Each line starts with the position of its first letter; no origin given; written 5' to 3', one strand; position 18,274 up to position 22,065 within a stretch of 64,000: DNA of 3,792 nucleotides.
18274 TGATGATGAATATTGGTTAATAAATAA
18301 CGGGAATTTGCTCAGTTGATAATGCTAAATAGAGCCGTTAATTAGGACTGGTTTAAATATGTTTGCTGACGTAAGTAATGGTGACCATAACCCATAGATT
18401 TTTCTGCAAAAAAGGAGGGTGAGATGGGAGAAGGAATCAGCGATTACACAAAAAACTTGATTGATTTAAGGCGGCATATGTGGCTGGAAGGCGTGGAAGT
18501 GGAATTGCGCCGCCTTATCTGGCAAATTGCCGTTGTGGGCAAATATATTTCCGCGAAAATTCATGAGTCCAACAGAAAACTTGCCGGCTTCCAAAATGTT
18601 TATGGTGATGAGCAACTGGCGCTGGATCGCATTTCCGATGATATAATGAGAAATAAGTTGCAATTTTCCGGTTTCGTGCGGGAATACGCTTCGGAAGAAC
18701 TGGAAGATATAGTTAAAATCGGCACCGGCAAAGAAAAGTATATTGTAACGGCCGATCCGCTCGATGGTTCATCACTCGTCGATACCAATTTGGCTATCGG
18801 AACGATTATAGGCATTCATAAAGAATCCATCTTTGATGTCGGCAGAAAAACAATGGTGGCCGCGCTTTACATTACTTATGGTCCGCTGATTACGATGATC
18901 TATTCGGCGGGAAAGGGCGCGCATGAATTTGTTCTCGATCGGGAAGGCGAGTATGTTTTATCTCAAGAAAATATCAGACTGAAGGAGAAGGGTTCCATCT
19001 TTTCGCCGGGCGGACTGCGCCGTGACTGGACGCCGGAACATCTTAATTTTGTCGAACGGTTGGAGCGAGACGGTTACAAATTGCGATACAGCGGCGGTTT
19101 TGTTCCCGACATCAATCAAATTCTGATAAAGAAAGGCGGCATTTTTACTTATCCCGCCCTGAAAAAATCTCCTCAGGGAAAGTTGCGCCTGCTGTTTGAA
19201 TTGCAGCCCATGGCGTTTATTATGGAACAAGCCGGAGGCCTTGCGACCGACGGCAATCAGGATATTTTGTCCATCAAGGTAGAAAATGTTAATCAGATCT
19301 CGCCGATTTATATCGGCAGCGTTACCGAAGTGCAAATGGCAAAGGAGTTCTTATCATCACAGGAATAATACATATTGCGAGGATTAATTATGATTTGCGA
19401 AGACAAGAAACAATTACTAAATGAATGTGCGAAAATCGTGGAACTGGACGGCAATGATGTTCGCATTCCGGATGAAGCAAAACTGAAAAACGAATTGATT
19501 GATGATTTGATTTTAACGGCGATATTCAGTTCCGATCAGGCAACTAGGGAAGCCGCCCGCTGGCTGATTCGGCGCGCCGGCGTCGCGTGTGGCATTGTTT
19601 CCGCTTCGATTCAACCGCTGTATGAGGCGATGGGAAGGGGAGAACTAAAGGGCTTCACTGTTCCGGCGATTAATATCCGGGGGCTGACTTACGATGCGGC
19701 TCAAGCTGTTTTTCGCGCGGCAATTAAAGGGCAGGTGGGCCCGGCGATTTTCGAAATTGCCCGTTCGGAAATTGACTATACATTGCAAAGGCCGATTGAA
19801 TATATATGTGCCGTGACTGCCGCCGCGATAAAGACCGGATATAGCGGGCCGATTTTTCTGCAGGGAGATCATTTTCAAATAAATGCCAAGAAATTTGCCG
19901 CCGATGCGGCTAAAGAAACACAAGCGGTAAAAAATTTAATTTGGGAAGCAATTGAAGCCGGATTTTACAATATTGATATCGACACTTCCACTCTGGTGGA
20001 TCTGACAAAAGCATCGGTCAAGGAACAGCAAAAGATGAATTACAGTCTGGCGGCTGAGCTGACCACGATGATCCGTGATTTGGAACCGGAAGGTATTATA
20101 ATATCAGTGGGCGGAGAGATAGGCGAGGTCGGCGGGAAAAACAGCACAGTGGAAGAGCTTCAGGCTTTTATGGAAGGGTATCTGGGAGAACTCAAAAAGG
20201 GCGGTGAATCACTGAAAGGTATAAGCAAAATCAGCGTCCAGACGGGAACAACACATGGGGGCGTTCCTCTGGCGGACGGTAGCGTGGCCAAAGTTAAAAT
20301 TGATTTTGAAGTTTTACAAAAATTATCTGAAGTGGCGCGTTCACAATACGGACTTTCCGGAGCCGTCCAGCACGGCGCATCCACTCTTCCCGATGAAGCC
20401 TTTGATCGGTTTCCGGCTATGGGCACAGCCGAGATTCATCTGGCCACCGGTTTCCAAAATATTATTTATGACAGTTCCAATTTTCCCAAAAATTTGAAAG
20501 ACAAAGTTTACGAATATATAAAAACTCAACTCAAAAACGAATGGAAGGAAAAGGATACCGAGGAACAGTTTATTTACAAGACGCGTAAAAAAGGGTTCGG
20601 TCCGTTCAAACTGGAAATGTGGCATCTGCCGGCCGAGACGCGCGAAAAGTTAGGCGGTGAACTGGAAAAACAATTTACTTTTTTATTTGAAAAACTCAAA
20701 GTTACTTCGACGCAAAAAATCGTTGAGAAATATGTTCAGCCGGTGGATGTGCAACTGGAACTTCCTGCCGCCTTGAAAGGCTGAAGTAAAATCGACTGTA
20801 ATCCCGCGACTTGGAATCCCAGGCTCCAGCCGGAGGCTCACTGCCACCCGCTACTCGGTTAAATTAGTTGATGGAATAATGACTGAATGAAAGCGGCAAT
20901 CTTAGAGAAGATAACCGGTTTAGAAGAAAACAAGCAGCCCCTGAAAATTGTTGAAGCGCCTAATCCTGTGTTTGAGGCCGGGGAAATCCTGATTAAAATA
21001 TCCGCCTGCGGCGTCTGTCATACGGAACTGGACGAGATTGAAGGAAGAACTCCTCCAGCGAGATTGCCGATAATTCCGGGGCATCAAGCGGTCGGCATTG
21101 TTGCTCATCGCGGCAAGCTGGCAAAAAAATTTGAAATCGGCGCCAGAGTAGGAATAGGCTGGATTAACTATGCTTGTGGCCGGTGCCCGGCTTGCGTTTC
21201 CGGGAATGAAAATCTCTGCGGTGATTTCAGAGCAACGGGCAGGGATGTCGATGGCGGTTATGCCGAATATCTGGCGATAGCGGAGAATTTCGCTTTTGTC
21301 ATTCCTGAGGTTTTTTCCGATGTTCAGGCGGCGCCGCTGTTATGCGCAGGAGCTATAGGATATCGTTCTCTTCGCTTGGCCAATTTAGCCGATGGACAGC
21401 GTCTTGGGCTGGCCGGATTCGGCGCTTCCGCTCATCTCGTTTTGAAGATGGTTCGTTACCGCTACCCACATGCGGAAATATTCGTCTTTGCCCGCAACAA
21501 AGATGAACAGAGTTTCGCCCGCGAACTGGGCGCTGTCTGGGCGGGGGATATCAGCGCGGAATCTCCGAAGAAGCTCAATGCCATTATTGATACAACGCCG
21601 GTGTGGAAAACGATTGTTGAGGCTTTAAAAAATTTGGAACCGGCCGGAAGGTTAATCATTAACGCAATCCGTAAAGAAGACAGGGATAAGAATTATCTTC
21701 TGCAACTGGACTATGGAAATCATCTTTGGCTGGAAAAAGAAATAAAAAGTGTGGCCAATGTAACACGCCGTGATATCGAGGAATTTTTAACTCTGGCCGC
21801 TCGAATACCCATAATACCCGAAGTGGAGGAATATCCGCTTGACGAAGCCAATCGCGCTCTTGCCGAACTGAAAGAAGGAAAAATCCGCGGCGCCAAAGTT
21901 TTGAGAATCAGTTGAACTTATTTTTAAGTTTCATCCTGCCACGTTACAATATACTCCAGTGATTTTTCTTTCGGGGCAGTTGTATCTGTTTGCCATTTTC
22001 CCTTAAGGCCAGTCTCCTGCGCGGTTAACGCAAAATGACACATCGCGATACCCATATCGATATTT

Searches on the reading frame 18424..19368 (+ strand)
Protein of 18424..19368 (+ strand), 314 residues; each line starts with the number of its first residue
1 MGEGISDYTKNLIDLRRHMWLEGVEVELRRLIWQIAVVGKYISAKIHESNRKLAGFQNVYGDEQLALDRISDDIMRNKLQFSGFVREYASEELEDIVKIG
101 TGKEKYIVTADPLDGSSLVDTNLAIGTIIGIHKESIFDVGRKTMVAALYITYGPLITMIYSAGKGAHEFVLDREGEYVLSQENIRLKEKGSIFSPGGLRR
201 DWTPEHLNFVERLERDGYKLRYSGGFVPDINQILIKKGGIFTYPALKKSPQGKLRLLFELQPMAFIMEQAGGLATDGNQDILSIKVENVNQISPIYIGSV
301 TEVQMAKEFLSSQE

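Call 49: search_protein_families(library=pfam, proteins=[window:18424-19368:+], max_evalue=0.00001)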
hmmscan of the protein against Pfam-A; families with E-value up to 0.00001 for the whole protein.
window:18424-19368:+ (314 aa): 2 families
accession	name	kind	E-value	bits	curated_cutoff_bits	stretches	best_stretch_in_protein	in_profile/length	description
PF18913.5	FBPase_C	-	1.8e-39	134.9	27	1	187-310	2-126/127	Fructose-1-6-bisphosphatase, C-terminal domain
PF00316.25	FBPase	-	6.9e-35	120.8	34.8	1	25-182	18-191/191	Fructose-1-6-bisphosphatase, N-terminal domain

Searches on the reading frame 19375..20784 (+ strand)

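Call 49: search_protein_families(library=pfam, proteins=[window:19375-20784:+], max_evalue=0.00001)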
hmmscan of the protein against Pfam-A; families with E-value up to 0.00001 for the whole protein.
window:19375-20784:+ (469 aa): 1 family
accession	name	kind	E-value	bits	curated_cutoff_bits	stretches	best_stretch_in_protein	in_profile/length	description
PF01116.26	F_bP_aldolase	-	2.6e-18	67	25.5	1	90-387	11-262/277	Fructose-bisphosphate aldolase class-II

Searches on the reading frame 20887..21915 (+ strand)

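Call 49: search_protein_families(library=pfam, proteins=[window:20887-21915:+], max_evalue=0.00001)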
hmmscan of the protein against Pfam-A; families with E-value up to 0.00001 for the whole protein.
window:20887-21915:+ (342 aa): 1 family
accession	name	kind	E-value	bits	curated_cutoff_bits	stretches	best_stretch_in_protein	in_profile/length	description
PF08240.17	ADH_N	-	9.5e-25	87.3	23.5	1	31-140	2-103/104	Alcohol dehydrogenase GroES-like domain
